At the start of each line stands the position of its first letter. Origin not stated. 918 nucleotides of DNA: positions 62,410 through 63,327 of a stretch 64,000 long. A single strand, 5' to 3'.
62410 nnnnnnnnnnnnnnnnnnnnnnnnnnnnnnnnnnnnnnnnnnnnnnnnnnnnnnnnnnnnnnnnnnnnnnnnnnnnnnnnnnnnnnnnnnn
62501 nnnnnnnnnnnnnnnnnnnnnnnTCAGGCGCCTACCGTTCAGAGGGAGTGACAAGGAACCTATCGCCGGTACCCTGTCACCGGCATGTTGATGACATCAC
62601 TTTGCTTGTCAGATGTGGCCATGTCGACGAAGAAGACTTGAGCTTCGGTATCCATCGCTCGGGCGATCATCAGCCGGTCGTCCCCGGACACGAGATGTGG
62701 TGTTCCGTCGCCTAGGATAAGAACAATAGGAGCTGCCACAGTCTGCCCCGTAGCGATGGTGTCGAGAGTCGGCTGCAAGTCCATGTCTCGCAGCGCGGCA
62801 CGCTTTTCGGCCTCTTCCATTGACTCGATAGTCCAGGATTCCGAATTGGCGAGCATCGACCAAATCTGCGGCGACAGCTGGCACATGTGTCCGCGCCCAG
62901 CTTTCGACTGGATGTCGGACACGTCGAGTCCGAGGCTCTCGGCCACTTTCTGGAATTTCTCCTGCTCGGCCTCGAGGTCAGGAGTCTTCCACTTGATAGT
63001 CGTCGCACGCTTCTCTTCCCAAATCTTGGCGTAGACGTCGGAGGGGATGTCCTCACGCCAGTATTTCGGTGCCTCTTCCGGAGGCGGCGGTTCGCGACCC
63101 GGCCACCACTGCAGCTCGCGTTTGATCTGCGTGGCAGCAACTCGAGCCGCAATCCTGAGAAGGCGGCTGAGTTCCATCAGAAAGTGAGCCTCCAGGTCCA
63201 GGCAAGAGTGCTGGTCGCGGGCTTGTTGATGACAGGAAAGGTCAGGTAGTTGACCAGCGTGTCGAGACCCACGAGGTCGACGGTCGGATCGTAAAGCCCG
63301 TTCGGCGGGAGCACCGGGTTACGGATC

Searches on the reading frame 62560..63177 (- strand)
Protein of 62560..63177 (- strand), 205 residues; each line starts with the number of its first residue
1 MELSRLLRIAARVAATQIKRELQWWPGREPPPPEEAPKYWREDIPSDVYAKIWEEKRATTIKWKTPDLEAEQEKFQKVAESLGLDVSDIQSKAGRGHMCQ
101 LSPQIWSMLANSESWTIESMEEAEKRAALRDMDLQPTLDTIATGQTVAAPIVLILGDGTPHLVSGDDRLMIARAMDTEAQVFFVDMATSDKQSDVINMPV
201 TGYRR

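Call 64: find_encoding_contigs(protein=window:62560-63177:-, flank=10000, max_places=4)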
Protein window:62560-63177:- (205 aa): 4 contigs read that carry it; 2 places shown.
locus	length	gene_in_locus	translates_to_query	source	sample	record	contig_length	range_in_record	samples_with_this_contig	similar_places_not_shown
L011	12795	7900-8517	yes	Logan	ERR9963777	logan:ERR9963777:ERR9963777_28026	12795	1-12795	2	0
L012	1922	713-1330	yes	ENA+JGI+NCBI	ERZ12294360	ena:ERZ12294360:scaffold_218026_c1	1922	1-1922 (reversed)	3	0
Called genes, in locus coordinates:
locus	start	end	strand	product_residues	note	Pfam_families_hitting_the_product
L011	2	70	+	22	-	?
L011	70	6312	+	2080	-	-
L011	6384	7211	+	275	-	-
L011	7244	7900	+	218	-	-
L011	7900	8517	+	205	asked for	-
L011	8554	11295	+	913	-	-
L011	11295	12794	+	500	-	?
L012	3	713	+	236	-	?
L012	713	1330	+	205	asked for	-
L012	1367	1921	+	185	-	?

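Call 65: search_protein_families(library=phrogs, proteins=[L011:70-6312:+, L011:6384-7211:+, L011:7244-7900:+, window:62560-63177:-], max_evalue=0.01)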
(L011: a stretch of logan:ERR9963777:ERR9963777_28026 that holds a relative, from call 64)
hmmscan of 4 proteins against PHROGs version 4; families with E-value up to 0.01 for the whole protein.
L011:70-6312:+ (2080 aa): 0 families

L011:6384-7211:+ (275 aa): 0 families

L011:7244-7900:+ (218 aa): 1 family
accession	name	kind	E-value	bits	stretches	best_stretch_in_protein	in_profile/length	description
phrog_5417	-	unknown function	1.3e-21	78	1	35-218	16-156/156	-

window:62560-63177:- (205 aa): 0 families

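Call 66: search_protein_families(library=pfam, proteins=[L011:70-6312:+, L011:6384-7211:+, L011:7244-7900:+, window:62560-63177:-], max_evalue=0.01)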
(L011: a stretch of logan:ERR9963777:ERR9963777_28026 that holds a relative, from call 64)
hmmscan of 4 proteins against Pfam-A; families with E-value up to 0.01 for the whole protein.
L011:70-6312:+ (2080 aa): 0 families

L011:6384-7211:+ (275 aa): 0 families

L011:7244-7900:+ (218 aa): 1 family
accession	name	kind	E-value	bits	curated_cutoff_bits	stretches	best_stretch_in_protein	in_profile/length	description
PF25691.1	BW3TFN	-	0.0068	16.8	27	0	86-130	24-68/174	Baseplate wedge 3 tail fiber network component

window:62560-63177:- (205 aa): 0 families
